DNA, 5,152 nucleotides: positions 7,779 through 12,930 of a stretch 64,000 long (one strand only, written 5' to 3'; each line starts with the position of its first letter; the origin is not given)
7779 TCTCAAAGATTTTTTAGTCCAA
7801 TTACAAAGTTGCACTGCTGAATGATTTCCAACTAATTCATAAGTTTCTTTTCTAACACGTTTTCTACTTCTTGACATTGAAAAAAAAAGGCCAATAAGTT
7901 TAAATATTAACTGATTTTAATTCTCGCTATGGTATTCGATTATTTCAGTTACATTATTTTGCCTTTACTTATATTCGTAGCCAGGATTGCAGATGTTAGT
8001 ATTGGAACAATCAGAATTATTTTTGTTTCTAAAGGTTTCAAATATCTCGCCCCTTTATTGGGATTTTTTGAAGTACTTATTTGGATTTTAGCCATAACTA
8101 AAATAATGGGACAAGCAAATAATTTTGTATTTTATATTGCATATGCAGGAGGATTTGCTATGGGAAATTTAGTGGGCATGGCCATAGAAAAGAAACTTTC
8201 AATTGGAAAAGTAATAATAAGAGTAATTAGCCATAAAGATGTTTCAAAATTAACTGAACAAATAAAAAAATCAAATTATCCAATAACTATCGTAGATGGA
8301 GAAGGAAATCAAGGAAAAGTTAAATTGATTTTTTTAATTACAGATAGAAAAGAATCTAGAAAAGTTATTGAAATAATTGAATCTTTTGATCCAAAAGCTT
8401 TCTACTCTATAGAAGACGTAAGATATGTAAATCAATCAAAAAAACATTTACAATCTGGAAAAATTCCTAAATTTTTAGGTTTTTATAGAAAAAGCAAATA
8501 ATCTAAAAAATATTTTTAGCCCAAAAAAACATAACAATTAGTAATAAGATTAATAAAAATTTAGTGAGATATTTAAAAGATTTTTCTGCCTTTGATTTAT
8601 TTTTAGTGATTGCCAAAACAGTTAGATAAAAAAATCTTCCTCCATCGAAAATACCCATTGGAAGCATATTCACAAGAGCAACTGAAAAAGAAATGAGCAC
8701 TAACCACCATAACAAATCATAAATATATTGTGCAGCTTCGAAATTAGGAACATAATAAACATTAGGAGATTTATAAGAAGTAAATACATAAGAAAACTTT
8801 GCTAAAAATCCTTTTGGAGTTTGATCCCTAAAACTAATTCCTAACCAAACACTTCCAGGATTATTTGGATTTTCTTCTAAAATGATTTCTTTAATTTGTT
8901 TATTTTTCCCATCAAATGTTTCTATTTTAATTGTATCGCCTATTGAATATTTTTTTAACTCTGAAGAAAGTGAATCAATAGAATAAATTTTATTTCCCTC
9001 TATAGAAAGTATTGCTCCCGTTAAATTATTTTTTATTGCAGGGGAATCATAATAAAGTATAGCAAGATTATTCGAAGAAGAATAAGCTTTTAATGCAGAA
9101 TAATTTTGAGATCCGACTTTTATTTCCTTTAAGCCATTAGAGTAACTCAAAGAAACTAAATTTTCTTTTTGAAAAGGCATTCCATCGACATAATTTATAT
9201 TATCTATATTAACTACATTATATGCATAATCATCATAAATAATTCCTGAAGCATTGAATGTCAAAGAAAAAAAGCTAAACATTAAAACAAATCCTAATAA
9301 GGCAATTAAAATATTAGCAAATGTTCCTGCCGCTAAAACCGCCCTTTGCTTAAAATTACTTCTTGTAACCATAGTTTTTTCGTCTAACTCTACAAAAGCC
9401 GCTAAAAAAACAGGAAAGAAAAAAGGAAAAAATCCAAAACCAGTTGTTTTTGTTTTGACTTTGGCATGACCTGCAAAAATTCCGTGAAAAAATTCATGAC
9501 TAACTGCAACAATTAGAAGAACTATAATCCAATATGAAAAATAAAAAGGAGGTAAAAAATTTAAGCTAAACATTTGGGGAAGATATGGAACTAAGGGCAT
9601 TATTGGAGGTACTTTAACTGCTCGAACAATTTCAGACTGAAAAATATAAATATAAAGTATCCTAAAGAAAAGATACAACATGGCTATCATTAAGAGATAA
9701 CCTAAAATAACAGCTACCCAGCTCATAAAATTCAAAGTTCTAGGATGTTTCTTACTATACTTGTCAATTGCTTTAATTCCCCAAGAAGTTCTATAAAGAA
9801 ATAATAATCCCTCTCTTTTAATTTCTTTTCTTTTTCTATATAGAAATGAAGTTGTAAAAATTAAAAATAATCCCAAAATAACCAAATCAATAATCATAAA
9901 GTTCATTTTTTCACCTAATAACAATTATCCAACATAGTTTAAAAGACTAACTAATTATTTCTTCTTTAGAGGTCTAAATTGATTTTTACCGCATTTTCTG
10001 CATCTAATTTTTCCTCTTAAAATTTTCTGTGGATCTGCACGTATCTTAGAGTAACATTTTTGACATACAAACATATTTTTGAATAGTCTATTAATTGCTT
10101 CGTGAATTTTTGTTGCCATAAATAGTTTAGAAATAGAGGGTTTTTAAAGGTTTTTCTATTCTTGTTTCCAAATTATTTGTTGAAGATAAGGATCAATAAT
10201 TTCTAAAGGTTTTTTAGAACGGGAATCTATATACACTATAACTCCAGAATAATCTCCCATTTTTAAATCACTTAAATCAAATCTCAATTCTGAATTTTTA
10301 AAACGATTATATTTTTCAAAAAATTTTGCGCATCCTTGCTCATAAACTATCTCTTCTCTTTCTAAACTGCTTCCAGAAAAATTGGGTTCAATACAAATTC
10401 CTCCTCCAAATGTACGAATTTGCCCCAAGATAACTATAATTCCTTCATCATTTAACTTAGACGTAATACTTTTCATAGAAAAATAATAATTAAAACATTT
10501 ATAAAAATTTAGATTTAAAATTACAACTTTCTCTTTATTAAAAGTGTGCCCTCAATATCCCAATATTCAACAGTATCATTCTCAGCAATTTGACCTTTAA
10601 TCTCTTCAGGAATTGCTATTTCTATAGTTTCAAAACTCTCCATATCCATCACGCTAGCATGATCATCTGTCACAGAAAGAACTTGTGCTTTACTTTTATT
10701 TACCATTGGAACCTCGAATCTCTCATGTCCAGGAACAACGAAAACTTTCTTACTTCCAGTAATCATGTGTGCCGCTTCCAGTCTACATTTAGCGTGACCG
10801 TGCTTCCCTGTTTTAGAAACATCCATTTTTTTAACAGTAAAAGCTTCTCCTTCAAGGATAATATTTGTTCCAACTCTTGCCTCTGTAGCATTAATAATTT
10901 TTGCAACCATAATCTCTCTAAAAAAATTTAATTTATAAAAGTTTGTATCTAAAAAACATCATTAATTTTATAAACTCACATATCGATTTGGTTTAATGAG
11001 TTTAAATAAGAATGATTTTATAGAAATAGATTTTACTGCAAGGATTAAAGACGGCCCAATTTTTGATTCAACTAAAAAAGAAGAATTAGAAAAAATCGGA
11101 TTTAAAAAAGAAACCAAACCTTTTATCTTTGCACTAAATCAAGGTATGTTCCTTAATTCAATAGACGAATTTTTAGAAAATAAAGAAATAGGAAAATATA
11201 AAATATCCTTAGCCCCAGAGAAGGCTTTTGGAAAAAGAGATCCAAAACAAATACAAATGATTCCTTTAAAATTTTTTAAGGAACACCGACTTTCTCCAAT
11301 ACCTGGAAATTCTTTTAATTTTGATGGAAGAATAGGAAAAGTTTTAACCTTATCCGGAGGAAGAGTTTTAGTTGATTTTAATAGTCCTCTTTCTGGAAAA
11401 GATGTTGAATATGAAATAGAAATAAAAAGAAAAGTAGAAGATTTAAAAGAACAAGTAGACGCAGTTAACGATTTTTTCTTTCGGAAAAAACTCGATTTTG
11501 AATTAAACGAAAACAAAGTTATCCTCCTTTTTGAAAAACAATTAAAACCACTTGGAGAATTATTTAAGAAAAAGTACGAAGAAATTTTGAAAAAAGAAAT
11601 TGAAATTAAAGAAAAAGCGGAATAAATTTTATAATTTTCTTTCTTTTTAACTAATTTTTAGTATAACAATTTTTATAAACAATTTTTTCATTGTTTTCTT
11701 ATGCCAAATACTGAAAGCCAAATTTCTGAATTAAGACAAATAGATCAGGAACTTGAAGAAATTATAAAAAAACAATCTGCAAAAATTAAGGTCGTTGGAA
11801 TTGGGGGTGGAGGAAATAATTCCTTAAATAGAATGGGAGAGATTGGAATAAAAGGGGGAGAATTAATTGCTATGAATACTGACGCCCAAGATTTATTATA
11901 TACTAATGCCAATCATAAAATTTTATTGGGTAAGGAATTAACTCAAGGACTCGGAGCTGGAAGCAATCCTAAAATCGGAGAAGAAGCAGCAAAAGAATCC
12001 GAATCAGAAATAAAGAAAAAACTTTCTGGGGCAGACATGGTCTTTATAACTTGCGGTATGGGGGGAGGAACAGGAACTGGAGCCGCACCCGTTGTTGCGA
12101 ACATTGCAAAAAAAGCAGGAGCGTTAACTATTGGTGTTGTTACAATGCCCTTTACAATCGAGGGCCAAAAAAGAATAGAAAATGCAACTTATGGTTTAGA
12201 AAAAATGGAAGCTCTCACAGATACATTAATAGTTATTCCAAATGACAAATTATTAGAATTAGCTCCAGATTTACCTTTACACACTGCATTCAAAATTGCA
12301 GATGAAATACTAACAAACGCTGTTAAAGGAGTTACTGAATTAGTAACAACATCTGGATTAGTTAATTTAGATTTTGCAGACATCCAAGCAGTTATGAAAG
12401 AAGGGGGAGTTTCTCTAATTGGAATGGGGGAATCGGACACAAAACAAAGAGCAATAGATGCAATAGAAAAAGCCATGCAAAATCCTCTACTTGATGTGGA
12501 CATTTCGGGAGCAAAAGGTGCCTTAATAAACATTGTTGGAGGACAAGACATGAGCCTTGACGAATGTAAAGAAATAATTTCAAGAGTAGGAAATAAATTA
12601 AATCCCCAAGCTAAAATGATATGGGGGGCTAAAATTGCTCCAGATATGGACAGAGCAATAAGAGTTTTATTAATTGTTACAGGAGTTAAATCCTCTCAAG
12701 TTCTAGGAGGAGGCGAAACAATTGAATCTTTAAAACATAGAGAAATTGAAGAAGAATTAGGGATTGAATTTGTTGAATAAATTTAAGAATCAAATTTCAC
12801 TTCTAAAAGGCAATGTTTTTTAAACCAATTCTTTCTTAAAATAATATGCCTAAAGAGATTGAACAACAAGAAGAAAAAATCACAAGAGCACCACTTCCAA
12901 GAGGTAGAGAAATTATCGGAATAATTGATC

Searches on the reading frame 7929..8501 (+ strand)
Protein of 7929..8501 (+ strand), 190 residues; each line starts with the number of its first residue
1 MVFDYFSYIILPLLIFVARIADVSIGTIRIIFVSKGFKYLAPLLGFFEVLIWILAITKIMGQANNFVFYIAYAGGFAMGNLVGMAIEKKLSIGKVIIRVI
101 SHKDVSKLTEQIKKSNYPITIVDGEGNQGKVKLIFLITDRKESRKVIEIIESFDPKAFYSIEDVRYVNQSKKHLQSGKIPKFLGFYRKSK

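Call 74: search_protein_families(library=pfam, proteins=[window:7929-8501:+], max_evalue=0.001)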
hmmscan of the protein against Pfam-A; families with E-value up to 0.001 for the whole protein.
window:7929-8501:+ (190 aa): 2 families
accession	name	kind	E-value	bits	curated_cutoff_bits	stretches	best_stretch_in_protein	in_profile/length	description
PF18955.5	DUF5698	-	1.2e-21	77.4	27.5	1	27-84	1-58/58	Domain of unknown function (DUF5698)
PF10035.14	DUF2179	-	6.8e-14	51.9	22.8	1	119-167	3-53/55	Uncharacterized protein conserved in bacteria (DUF2179)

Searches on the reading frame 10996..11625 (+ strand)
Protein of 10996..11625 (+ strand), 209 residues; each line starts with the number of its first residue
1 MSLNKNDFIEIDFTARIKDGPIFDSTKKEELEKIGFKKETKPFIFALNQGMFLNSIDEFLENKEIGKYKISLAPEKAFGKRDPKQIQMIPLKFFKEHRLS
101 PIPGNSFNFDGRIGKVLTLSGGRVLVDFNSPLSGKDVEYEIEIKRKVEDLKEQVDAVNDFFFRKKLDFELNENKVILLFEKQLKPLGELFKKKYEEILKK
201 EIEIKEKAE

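Call 74: search_protein_families(library=pfam, proteins=[window:10996-11625:+], max_evalue=0.001)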
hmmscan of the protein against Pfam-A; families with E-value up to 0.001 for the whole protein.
window:10996-11625:+ (209 aa): 2 families
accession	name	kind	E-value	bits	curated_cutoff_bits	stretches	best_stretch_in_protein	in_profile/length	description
PF22199.2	FKBP26_IF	-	2.3e-13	50.3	27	1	87-132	1-46/46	FKBP26, IF domain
PF00254.34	FKBP_C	-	3.4e-08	34.1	21.1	1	4-85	6-78/94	FKBP-type peptidyl-prolyl cis-trans isomerase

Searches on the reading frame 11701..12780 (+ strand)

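Call 74: search_protein_families(library=pfam, proteins=[window:11701-12780:+], max_evalue=0.001)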
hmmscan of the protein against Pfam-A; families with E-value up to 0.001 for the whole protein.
window:11701-12780:+ (359 aa): 2 families
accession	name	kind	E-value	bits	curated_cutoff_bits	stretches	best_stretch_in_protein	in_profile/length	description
PF00091.31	Tubulin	-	3.7e-50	171.3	33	1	28-187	1-188/190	Tubulin/FtsZ family, GTPase domain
PF12327.13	FtsZ_C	-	2.6e-31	108.2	27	1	236-330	1-95/95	FtsZ family, C-terminal domain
